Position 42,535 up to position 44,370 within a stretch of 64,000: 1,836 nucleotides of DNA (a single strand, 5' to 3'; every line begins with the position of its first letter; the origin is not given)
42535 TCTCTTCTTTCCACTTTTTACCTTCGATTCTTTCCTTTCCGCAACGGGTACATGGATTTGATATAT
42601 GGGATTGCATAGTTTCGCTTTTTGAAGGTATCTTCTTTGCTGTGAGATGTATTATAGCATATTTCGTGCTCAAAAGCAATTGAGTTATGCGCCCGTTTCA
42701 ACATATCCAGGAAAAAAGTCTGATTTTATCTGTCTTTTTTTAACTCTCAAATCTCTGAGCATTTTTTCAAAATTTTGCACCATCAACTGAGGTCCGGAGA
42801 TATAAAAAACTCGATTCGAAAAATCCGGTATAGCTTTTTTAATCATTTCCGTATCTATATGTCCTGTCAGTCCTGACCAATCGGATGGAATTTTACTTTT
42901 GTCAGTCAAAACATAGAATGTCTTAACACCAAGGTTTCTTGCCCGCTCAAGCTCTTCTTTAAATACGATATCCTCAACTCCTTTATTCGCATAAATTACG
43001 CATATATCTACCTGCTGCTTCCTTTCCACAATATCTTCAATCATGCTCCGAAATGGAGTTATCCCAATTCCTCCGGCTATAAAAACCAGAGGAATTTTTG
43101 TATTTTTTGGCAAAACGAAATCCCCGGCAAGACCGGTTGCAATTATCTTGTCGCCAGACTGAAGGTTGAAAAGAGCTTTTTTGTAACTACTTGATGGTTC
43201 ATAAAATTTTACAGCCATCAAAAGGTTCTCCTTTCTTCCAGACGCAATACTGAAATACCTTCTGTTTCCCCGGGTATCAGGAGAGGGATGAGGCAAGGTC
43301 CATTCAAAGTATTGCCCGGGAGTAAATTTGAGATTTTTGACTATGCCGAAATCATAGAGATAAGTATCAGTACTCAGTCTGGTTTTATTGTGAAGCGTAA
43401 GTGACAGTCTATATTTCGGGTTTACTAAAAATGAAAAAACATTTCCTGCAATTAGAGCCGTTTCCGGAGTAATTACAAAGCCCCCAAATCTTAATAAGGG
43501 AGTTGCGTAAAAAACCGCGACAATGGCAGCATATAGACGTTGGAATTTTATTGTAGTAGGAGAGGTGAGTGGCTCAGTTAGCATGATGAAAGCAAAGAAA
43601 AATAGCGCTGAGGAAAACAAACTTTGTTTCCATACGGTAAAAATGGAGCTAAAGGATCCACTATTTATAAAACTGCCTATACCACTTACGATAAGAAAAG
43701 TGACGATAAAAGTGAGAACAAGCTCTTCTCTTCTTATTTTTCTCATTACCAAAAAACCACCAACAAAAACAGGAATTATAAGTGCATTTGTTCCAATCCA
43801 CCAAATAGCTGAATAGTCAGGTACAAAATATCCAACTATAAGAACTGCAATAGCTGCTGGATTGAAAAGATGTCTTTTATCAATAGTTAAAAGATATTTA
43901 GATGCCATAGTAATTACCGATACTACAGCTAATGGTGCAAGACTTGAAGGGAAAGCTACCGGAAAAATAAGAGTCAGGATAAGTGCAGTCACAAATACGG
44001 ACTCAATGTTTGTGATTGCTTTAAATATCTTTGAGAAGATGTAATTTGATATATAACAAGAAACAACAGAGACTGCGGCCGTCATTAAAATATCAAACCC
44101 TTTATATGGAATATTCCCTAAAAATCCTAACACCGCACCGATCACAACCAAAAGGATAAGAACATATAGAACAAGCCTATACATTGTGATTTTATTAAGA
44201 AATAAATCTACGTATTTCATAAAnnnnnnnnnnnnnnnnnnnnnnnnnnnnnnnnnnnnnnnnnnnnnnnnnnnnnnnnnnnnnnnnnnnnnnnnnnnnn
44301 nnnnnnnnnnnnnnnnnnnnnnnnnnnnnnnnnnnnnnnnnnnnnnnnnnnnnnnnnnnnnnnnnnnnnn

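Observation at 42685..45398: ApbE flavin transferase + FMN_bind substrate + membrane FNR-like reductase: a candidate extracytoplasmic flavinylation / electron-transfer module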

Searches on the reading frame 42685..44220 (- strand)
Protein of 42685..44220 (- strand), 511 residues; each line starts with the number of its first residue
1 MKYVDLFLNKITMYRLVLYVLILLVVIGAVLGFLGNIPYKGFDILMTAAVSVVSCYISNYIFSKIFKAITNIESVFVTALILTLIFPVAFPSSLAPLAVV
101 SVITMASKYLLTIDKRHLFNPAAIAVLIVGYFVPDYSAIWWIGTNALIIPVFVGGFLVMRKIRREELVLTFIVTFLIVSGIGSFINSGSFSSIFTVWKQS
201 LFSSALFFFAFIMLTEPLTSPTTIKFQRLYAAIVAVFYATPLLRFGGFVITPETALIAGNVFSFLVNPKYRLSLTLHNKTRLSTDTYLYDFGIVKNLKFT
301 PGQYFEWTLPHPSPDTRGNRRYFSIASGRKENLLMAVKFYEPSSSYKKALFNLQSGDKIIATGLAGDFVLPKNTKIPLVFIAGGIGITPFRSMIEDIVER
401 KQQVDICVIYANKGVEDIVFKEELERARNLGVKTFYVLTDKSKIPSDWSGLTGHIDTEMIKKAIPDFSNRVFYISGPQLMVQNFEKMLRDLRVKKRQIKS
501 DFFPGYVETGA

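Call 3: search_protein_families(library=pfam, proteins=[window:42685-44220:-], max_evalue=0.01)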
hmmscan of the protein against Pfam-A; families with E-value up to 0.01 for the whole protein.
window:42685-44220:- (511 aa): 4 families
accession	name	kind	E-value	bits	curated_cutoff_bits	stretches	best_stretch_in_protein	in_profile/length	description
PF00175.26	NAD_binding_1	-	4.4e-18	66.4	22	1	380-484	1-107/109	Oxidoreductase NAD-binding domain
PF03116.20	NQR2_RnfD_RnfE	-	7.3e-14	52.3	27.7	2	22-140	18-136/296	NQR2, RnfD, RnfE family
PF00970.30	FAD_binding_6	-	5.9e-05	23.8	21.1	1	274-368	2-97/99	Oxidoreductase FAD-binding domain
PF08030.17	NAD_binding_6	-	0.00074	20.1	22.2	1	378-443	4-79/156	Ferric reductase NAD binding domain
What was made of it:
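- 42685..44220 (-): Fusion protein (511 aa): NqrB/RnfD-like membrane domain plus NqrF-like FAD/NAD(P)H domain. The key protein of the NQR/RNF-like system. PF03116 E 7.3e-14, PF00175 E 4.4e-18, PF00970 E 5.9e-5 (call 3).
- Checked: (3) 44220..42685, 511 aa. It carries RRYFS and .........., with FAD_binding_6 plus NAD_binding_1 (E 4.4e-18, call 3).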

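Call 6: find_homologous_proteins(query=window:42685-44220:-, max_evalue=0.00001)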
Query window:42685-44220:- (511 aa): 5163 proteins with E <= 0.00001 among 8000 candidates; the best 120 are listed.
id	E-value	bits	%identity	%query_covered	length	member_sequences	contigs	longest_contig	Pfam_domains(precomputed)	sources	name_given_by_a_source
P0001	0.0e+0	1094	100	98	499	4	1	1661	PF00175.27,PF03116.21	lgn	-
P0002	9.6e-271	917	79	100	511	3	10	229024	PF00175.27,PF03116.21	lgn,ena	-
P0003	7.6e-265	897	77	100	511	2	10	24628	PF00175.27,PF03116.21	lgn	-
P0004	2.1e-255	866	74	100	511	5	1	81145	PF00175.27,PF03116.21,PF08030.18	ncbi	-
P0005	2.8e-227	774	67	100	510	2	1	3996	PF00175.27,PF03116.21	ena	-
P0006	5.6e-206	703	60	100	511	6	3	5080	PF00175.27,PF03116.21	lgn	-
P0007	1.1e-205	702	61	100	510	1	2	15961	PF00175.27,PF03116.21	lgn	-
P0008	1.6e-202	692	58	100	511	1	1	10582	PF00175.27,PF03116.21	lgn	-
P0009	1.8e-196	672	59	99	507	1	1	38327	PF00175.27,PF03116.21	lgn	-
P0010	5.4e-196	670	58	100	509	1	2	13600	PF00175.27,PF03116.21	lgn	-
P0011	2.5e-195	668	57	99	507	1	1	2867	PF00175.27,PF03116.21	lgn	-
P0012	2.6e-195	668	58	100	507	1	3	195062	PF00175.27,PF03116.21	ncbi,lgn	-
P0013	5.0e-194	664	57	100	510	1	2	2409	PF00175.27,PF03116.21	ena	-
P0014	1.8e-192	659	57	100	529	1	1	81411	PF00175.27,PF03116.21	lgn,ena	-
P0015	4.5e-191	654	58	99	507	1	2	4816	PF00175.27,PF03116.21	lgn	-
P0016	6.0e-191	654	56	99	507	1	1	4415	PF00175.27,PF03116.21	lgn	-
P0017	8.0e-191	653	57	99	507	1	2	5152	PF00175.27,PF03116.21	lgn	-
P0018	1.9e-189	649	58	100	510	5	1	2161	PF00175.27,PF03116.21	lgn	-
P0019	2.2e-188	645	57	100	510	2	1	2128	PF00175.27,PF03116.21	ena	-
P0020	7.7e-188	644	57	97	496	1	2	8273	PF00175.27,PF03116.21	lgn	-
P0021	3.1e-187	642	56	99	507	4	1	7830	PF00175.27,PF03116.21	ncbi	-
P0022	9.2e-183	627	55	100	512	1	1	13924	PF00175.27,PF03116.21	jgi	jgi:ferredoxin-NADP reductase/Na+-translocating ferredoxin:NAD+ oxidoreductase RnfD subunit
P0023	1.2e-181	623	54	99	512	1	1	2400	PF00175.27,PF03116.21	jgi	jgi:glycine betaine catabolism B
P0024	3.1e-180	618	55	100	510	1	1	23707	PF00175.27,PF03116.21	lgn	-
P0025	4.6e-179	615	55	99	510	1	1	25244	PF00175.27,PF03116.21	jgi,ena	-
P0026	1.3e-178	613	56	97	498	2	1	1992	PF00175.27,PF03116.21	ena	-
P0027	2.8e-178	612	53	99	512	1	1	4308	PF00175.27,PF03116.21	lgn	-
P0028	3.8e-178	612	55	99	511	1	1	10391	PF00175.27,PF03116.21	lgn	-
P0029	4.2e-178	611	55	99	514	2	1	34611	PF00175.27,PF03116.21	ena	-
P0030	7.5e-178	611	53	99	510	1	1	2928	PF00175.27,PF03116.21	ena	-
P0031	1.6e-177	609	53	99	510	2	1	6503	PF00175.27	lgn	-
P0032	2.8e-177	609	56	97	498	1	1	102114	PF00175.27,PF03116.21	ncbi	-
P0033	5.1e-177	608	55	100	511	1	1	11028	PF00175.27,PF03116.21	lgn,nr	nr:RnfABCDGE type electron transport complex subunit D [Candidatus Levybacteria bacterium]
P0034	6.9e-177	607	53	99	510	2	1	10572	PF00175.27,PF03116.21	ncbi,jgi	ncbi:MAG: oxidoreductase [Candidatus Levyibacteriota bacterium]|jgi:ferredoxin-NADP reductase/Na+-tr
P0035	7.4e-177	607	53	99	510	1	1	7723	PF00175.27,PF03116.21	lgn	-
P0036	9.3e-177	607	55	100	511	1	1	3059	PF00175.27,PF03116.21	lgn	-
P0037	9.3e-177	607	55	100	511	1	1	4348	PF00175.27,PF03116.21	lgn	-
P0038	2.0e-176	606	54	99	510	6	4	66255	PF00175.27,PF03116.21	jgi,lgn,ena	jgi:ferredoxin-NADP reductase/Na+-translocating ferredoxin:NAD+ oxidoreductase RnfD subunit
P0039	1.5e-175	603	54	99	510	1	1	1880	PF00175.27,PF03116.21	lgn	-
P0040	1.5e-175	603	53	99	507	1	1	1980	PF00175.27,PF03116.21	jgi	jgi:ferredoxin-NADP reductase/Na+-translocating ferredoxin:NAD+ oxidoreductase RnfD subunit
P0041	4.1e-175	602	54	97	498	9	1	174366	PF00175.27,PF03116.21,PF00970.31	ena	-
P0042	4.2e-175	601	53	99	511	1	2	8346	PF00175.27,PF03116.21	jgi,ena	jgi:ferredoxin-NADP reductase/Na+-translocating ferredoxin:NAD+ oxidoreductase RnfD subunit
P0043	4.5e-175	601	54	100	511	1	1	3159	PF00175.27,PF03116.21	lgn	-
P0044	4.7e-175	601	55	97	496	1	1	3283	PF00175.27,PF03116.21,PF00970.31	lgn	-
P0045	7.1e-175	601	54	100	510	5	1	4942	PF00175.27,PF03116.21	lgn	-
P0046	8.8e-175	600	54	100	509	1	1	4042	PF00175.27,PF03116.21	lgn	-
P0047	1.0e-174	600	53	99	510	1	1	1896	PF00175.27,PF03116.21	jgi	jgi:ferredoxin-NADP reductase/Na+-translocating ferredoxin:NAD+ oxidoreductase RnfD subunit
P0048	1.5e-174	600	54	98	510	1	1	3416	PF00175.27,PF03116.21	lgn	-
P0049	1.8e-174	599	54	99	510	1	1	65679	PF00175.27,PF03116.21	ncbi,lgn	-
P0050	2.6e-174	599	54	99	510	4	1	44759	PF00175.27,PF03116.21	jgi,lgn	jgi:ferredoxin-NADP reductase/Na+-translocating ferredoxin:NAD+ oxidoreductase RnfD subunit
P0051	2.7e-174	599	54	100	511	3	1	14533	PF00175.27,PF03116.21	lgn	-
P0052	5.4e-174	598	54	99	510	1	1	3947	PF00175.27,PF03116.21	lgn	-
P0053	5.6e-174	598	53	99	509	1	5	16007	PF00175.27,PF03116.21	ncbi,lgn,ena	-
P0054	6.4e-174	598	54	99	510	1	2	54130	PF00175.27,PF03116.21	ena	-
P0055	1.1e-173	597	53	99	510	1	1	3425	PF00175.27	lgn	-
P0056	1.4e-173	597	55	99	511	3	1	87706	PF00175.27,PF03116.21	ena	-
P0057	1.4e-173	597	53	99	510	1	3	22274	PF00175.27,PF03116.21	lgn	-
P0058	1.4e-173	596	54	100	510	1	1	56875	PF00175.27,PF03116.21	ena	-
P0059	1.6e-173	596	54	99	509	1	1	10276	PF00175.27,PF03116.21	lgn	-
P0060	2.4e-173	596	55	97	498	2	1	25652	PF00175.27,PF03116.21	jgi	jgi:ferredoxin-NADP reductase/Na+-translocating ferredoxin:NAD+ oxidoreductase RnfD subunit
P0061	2.7e-173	596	52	99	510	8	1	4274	PF00175.27,PF03116.21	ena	-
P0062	2.8e-173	595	53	99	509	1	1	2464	PF00175.27,PF03116.21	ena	-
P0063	4.0e-173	595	54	99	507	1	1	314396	PF00175.27,PF03116.21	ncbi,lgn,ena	-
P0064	4.0e-173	595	53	98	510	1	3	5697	PF00175.27,PF03116.21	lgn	-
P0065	7.9e-173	594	53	99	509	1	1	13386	PF00175.27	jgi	jgi:glycine betaine catabolism B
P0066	8.5e-173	594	54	99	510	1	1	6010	PF00175.27,PF03116.21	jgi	jgi:ferredoxin-NADP reductase/Na+-translocating ferredoxin:NAD+ oxidoreductase RnfD subunit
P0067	1.3e-172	593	53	100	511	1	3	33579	PF00175.27,PF03116.21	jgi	jgi:ferredoxin-NADP reductase/Na+-translocating ferredoxin:NAD+ oxidoreductase RnfD subunit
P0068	1.5e-172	593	54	100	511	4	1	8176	PF00175.27,PF03116.21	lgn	-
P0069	2.4e-172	592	52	99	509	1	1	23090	PF00175.27,PF03116.21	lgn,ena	-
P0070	5.3e-172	591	53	99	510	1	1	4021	PF00175.27,PF03116.21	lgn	-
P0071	7.9e-172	591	53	99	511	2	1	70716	PF00175.27,PF03116.21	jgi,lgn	jgi:ferredoxin-NADP reductase/Na+-translocating ferredoxin:NAD+ oxidoreductase RnfD subunit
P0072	1.5e-171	590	54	99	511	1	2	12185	PF00175.27,PF03116.21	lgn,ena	-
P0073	1.5e-171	590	53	98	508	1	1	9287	PF00175.27,PF03116.21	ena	-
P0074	1.5e-171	590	54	97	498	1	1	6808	PF00175.27,PF03116.21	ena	-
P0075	1.8e-171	590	52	99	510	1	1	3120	PF00175.27,PF03116.21,PF00970.31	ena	-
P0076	2.9e-171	589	54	99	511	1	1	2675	PF00175.27,PF03116.21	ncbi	-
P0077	4.3e-171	588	54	100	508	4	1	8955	PF00175.27,PF03116.21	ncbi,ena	-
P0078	6.1e-171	588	53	100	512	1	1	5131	PF00175.27,PF03116.21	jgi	-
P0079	6.1e-171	588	54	99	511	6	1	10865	PF00175.27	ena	-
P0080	1.3e-170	587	54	97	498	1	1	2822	PF00175.27,PF03116.21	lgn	-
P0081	1.4e-170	587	51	100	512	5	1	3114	PF00175.27,PF03116.21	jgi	jgi:ferredoxin-NADP reductase/Na+-translocating ferredoxin:NAD+ oxidoreductase RnfD subunit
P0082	3.2e-170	585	51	99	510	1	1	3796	PF00175.27,PF03116.21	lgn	-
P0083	3.4e-170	585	52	99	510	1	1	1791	PF00175.27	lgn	-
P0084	3.8e-170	585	53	99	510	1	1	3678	PF00175.27,PF03116.21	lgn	-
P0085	3.8e-170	585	53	99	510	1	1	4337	PF00175.27,PF03116.21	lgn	-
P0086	4.3e-170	585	53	99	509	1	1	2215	PF00175.27,PF03116.21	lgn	-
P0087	5.3e-170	585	52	99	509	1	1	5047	PF00175.27,PF03116.21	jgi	jgi:glycine betaine catabolism B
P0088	5.6e-170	585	54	100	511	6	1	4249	PF00175.27,PF03116.21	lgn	-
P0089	8.4e-170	584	53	99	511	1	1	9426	PF00175.27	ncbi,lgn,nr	ncbi:MAG TPA: hypothetical protein VES68_00265 [Candidatus Sulfotelmatobacter sp.]|nr:hypothetical p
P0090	8.8e-170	584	52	99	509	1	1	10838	PF00175.27,PF03116.21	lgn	-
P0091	9.2e-170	584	52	99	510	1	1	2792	PF00175.27,PF03116.21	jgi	jgi:glycine betaine catabolism B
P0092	1.0e-169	584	53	100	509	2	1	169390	PF00175.27,PF03116.21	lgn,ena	-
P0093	2.6e-169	582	53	97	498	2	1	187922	PF00175.27,PF03116.21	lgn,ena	-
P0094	2.9e-169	582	51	99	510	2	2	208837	PF00175.27,PF03116.21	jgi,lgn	jgi:ferredoxin-NADP reductase/Na+-translocating ferredoxin:NAD+ oxidoreductase RnfD subunit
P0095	3.0e-169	582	53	99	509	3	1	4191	PF00175.27,PF03116.21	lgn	-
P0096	3.1e-169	582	51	99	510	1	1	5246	PF00175.27,PF03116.21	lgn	-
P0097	4.2e-169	582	54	97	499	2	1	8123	PF00175.27,PF03116.21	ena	-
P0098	4.7e-169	582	52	99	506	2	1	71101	PF00175.27,PF00970.31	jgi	jgi:ferredoxin-NADP reductase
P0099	5.1e-169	581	53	100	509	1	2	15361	PF00175.27,PF03116.21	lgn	-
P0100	6.3e-169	581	53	97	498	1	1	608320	PF00175.27,PF03116.21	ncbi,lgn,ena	-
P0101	7.0e-169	581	52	99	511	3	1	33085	PF00175.27,PF03116.21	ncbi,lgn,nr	ncbi:oxidoreductase [Patescibacteria group bacterium]|nr:oxidoreductase [Patescibacteria group bacte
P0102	7.1e-169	581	53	99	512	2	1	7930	PF00175.27,PF03116.21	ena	-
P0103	7.4e-169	581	53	99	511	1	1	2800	PF00175.27,PF03116.21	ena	-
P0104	7.8e-169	581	54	99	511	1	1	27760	PF00175.27,PF03116.21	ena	-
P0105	8.8e-169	581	52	99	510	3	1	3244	PF00175.27,PF03116.21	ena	-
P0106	9.0e-169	581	51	99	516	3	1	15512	PF00175.27,PF03116.21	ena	-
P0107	1.2e-168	580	53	99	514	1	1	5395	PF00175.27,PF03116.21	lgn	-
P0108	1.2e-168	580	51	100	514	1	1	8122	PF00175.27,PF03116.21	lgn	-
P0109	1.3e-168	580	53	99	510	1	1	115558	PF00175.27,PF03116.21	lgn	-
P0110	3.0e-168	579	53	96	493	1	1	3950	PF00175.27,PF03116.21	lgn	-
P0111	4.2e-168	578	52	98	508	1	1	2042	PF00175.27,PF03116.21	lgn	-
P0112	8.2e-168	577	52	99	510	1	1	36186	PF00175.27,PF03116.21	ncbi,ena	-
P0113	8.6e-168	577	52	99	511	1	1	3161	PF00175.27,PF03116.21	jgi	jgi:ferredoxin-NADP reductase/Na+-translocating ferredoxin:NAD+ oxidoreductase RnfD subunit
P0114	1.2e-167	577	53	97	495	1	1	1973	PF00175.27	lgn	-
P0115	1.3e-167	577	53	99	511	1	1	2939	PF00175.27,PF03116.21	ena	-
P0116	1.4e-167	577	51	99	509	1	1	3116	PF00175.27,PF03116.21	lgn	-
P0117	1.5e-167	577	52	100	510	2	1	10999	PF00175.27,PF03116.21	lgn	-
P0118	1.8e-167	576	52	100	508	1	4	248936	PF00175.27,PF03116.21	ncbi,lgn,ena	-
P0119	2.4e-167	576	53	98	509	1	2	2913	PF00175.27,PF03116.21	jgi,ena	-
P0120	2.7e-167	576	52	99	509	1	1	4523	PF00175.27,PF03116.21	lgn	-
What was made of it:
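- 42685..44220 (-): More than 5000 homologues; all top 120 are about 500-530 aa, and nearly all have both domains on record (call 6).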

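Call 12: find_related_loci(query=window:42685-44220:-, collection=genome_contigs, flank=7000)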
Query window:42685-44220:- (511 aa) in genome_contigs; peptide patterns used: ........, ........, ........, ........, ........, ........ (x = any residue, [..] = any of these).
231 stretches matched a pattern; 156 encode a relative of the query (tblastn E <= 1e-3); the best 80 are kept; 80 distinct loci.
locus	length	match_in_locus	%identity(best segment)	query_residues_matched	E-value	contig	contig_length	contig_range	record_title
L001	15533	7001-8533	74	1-511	0e+0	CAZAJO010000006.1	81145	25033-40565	MAG TPA_asm: uncultured Gammaproteobacteria bacterium isolate SRP342105_co1_429 genome assembly, contig: NODE_370_length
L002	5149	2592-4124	60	1-511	0e+0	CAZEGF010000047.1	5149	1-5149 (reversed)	MAG TPA_asm: uncultured Gammaproteobacteria bacterium isolate SRP135725_co2_582 genome assembly, contig: k141_1944841, w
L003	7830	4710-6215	56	4-508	0e+0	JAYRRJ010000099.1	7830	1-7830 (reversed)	MAG: Candidatus Levyibacteriota bacterium isolate XM1_ASGE3bin.27 k141_623391, whole genome shotgun sequence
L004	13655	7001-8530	55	1-509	4e-178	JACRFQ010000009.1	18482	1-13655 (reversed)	MAG: Candidatus Levyibacteriota bacterium isolate NC_groundwater_1729_Pr3_B-0.1um_34_132 SR-2_scaffold_141_225008, whole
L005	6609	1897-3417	51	1-506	2e-174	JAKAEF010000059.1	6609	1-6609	MAG: bacterium isolate WY1.bin131 NODE_20035_length_6609_cov_1.173866, whole genome shotgun sequence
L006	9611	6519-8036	52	1-506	7e-170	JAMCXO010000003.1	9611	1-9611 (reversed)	MAG: Patescibacteria group bacterium isolate FK_Sedi_B_Bin.407 NODE_29993_length_9611_cov_4.15479, whole genome shotgun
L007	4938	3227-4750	50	2-509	3e-169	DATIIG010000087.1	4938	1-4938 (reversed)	MAG TPA_asm: Candidatus Saccharimonadales bacterium isolate SMAG_U15658 k141_711193, whole genome shotgun sequence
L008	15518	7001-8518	48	4-507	7e-144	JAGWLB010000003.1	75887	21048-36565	MAG: Patescibacteria group bacterium isolate REEB175 contig-150_255, whole genome shotgun sequence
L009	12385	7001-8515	48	1-506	3e-142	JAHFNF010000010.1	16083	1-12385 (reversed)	MAG: Candidatus Nomurabacteria bacterium isolate nzgw474 NODE_792_length_16084_cov_3.738458, whole genome shotgun sequen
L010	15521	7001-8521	46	1-506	2e-140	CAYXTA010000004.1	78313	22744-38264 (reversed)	MAG TPA_asm: uncultured Candidatus Saccharibacteria bacterium isolate ERP123247_co1_13 genome assembly, contig: NODE_138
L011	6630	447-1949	46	3-506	3e-140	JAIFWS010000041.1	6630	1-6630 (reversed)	MAG: Candidatus Parcubacteria bacterium isolate viral-cat_46_11 PAFVLPS_2018_scaffold_60406, whole genome shotgun sequen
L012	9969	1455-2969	45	1-507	2e-139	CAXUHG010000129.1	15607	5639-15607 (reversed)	MAG TPA_asm: uncultured Ktedonobacteraceae bacterium isolate public_SRR14722086_metawrap_bin.6 genome assembly, contig:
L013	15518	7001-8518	45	1-506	2e-139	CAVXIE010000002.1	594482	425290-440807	MAG: Candidatus Staskawiczbacteria bacterium isolate MFD03044.bin.2.105 genome assembly, contig: contig_30693, whole gen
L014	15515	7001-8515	45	1-507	1e-138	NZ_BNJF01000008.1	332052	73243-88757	Ktedonospora formicarum strain SOSP1-1 sequence08, whole genome shotgun sequence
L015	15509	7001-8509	44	3-507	2e-138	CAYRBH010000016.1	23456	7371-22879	MAG TPA_asm: uncultured Gammaproteobacteria bacterium isolate binchicken_co185_198 genome assembly, contig: NODE_2822_le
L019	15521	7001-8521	46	1-506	1e-136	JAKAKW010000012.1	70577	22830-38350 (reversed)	MAG: bacterium isolate WY4.bin98 NODE_407_length_70577_cov_2.505550, whole genome shotgun sequence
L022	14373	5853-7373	45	1-506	3e-136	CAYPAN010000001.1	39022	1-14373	MAG TPA_asm: uncultured Candidatus Saccharibacteria bacterium isolate binchicken_co241_293 genome assembly, contig: NODE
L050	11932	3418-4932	44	1-507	5e-130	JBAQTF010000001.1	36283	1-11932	MAG: Minisyncoccia bacterium isolate MFD03284_ilm_asm_bin37 k127_33833, whole genome shotgun sequence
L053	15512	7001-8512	42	1-507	2e-129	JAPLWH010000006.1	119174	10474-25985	MAG: Candidatus Kaiserbacteria bacterium isolate LacPavin_0818_WC50_MAG_53_14 LacPavin_0818_WC50_scaffold_156335, whole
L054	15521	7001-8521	44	1-507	4e-129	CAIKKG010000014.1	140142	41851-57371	uncultured bacterium isolate Kiruna2_bin-0995 genome assembly, contig: bin-0995:14/42, whole genome shotgun sequence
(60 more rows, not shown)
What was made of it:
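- Closest known: NQR/RNF-like flavinylation-associated system. Same: Ktedonobacteria loci are direct homologues (41-45% identity, call 12).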

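Call 22: search_solved_structures(query=window:42685-44220:-, max_evalue=0.001, show_alignments=0)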
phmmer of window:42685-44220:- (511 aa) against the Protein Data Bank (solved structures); distinct sequences matched with E-value up to 0.001: 51.
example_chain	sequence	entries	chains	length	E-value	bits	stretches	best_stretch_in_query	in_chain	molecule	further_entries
7qu3_A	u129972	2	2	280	7.7e-16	61.3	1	347-505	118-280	Na(+)-translocating NADH-quinone reductase subunit F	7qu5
7rom_A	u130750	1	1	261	6e-15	58.3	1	273-495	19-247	NADH-cytochrome b5 reductase 1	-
7qty_A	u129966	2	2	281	9.8e-15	57.6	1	348-505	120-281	Na(+)-translocating NADH-quinone reductase subunit F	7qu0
2eix_A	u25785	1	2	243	4.8e-12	48.8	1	320-487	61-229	NADH-cytochrome b5 reductase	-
7xk3_F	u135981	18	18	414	1.3e-10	44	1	347-506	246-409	Na(+)-translocating NADH-quinone reductase subunit F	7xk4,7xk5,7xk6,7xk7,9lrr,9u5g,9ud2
4u9u_A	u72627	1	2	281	2.1e-10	43.4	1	347-505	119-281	Na(+)-translocating NADH-quinone reductase subunit F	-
8ad4_A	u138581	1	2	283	2.2e-10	43.3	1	347-505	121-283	Na(+)-translocating NADH-quinone reductase subunit F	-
4uaj_A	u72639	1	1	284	2.2e-10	43.3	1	347-505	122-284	Na(+)-translocating NADH-quinone reductase subunit F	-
8a1t_F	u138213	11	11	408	4e-10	42.4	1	347-505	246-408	Na(+)-translocating NADH-quinone reductase subunit F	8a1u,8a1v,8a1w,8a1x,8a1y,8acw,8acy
8ad3_A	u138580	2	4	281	8.5e-10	41.4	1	347-501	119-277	Na(+)-translocating NADH-quinone reductase subunit F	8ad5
5ogx_A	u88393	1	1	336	9.3e-10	41.2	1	267-503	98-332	Cytochrome P450 reductase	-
1i7p_A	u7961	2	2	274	4.3e-09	39.1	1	379-482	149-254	NADH-CYTOCHROME B5 REDUCTASE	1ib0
1qx4_A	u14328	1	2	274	4.3e-09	39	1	379-482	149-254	NADH-cytochrome b5 reductase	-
4wqm_A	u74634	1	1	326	7.5e-09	38.3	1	267-489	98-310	Toluene-4-monooxygenase electron transfer component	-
2r6h_A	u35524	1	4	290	1.2e-08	37.6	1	348-501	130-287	NADH:ubiquinone oxidoreductase, Na translocating, F subunit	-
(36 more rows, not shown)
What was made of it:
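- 42685..43416 (-): FNR-type domain (residues 269-511) with the stop codon. FAD motif RRYFS at 43249..43263. NAD(P)H motif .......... at 43045..43074. Conserved C-terminal DFFPGY. Best PDB sequence hit is the NqrF FAD domain 7qu3_A, E 7.7e-16 (call 22).
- Closest known: Na+-NQR. Same: The FNR domain is closest to NqrF (call 22).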
